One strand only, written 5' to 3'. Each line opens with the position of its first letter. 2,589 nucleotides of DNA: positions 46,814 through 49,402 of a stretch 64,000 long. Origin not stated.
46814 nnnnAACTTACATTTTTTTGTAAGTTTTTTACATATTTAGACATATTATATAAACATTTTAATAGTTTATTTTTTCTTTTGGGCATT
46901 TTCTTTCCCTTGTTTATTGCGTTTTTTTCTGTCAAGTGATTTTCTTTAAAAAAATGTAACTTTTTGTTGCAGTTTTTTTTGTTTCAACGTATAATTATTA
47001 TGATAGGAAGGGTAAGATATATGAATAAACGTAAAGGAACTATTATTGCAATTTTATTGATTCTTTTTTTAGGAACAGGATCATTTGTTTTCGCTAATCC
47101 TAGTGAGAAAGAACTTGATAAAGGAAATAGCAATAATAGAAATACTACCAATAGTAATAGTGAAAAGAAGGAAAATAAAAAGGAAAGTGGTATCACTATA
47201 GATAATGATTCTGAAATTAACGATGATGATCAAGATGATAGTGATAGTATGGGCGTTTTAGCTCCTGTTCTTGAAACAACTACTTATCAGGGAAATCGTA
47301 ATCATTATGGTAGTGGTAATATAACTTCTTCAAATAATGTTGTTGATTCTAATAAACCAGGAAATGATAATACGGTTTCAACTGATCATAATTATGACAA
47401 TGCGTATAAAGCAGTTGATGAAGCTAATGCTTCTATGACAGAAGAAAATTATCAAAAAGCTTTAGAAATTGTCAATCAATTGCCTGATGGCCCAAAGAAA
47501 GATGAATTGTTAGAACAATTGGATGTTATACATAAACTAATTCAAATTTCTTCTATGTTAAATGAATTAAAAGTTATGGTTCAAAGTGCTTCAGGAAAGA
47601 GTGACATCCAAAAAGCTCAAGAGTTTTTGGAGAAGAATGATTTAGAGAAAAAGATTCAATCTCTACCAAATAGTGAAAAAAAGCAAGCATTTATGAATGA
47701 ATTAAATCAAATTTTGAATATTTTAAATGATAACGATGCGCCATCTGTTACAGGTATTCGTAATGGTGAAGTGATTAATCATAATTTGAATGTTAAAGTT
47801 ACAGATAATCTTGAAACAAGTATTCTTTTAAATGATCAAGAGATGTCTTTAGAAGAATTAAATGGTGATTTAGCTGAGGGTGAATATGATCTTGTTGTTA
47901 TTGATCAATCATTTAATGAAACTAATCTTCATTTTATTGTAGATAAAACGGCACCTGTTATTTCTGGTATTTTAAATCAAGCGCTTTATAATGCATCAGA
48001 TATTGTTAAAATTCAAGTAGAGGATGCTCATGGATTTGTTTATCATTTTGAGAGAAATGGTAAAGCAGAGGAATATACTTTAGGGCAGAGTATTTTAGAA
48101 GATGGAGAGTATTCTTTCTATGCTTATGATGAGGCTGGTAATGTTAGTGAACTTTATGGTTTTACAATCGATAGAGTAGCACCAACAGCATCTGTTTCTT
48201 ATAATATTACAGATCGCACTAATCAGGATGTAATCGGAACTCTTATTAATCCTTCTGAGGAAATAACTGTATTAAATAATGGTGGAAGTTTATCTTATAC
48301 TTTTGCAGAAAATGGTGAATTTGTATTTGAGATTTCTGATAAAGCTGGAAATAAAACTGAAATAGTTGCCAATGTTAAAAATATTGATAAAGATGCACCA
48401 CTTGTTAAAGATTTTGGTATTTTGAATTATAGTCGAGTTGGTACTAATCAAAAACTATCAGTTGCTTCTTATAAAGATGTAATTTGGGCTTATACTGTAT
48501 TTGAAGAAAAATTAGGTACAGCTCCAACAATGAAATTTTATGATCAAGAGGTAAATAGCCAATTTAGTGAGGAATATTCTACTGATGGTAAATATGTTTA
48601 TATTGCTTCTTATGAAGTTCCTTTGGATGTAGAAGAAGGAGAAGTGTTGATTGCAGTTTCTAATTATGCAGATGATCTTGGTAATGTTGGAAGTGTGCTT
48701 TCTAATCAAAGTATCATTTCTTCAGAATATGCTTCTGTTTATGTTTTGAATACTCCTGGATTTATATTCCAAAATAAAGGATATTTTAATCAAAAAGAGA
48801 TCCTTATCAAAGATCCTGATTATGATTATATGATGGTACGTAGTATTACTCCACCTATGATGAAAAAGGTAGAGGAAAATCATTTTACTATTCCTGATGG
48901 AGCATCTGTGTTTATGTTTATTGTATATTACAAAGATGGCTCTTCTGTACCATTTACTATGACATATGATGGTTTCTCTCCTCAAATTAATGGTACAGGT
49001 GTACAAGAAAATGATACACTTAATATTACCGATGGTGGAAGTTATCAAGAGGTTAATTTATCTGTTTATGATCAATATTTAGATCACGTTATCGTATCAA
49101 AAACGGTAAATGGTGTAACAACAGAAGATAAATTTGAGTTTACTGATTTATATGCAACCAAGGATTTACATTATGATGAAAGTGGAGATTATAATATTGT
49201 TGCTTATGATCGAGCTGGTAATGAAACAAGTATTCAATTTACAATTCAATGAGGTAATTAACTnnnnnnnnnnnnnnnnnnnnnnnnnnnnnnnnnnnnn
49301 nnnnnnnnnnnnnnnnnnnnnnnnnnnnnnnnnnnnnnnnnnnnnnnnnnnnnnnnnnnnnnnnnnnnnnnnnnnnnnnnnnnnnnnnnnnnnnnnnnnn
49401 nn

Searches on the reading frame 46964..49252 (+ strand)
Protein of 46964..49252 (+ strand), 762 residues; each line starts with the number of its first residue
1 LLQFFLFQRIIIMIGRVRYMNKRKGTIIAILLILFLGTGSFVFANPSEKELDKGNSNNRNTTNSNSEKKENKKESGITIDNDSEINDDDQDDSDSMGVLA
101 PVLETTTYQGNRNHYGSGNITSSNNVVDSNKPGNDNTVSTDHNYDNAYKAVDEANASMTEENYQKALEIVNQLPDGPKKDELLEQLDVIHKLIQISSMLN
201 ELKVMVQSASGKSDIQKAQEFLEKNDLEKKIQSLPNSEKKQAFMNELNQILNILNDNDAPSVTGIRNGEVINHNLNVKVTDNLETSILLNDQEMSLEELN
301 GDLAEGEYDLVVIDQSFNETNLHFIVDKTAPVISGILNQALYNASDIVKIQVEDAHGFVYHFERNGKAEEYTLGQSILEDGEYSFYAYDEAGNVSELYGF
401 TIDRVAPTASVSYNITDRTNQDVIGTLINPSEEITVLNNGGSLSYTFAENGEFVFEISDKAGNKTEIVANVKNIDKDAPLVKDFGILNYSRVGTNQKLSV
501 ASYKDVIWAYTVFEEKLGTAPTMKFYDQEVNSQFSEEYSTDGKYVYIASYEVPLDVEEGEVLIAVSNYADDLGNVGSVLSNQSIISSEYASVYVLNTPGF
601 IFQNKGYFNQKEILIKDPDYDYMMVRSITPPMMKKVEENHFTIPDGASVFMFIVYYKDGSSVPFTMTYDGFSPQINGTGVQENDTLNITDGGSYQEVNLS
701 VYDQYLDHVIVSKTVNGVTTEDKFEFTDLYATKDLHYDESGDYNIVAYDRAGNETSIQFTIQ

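Call 15: search_protein_families(library=pfam, proteins=[window:46964-49252:+], max_evalue=0.001)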
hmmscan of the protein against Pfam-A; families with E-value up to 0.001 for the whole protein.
window:46964-49252:+ (762 aa): 1 family
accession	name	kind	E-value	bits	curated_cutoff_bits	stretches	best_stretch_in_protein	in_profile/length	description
PF12245.14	Big_3_2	-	0.00018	22.1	23.3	0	449-470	95-116/122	Bacterial Ig-like domain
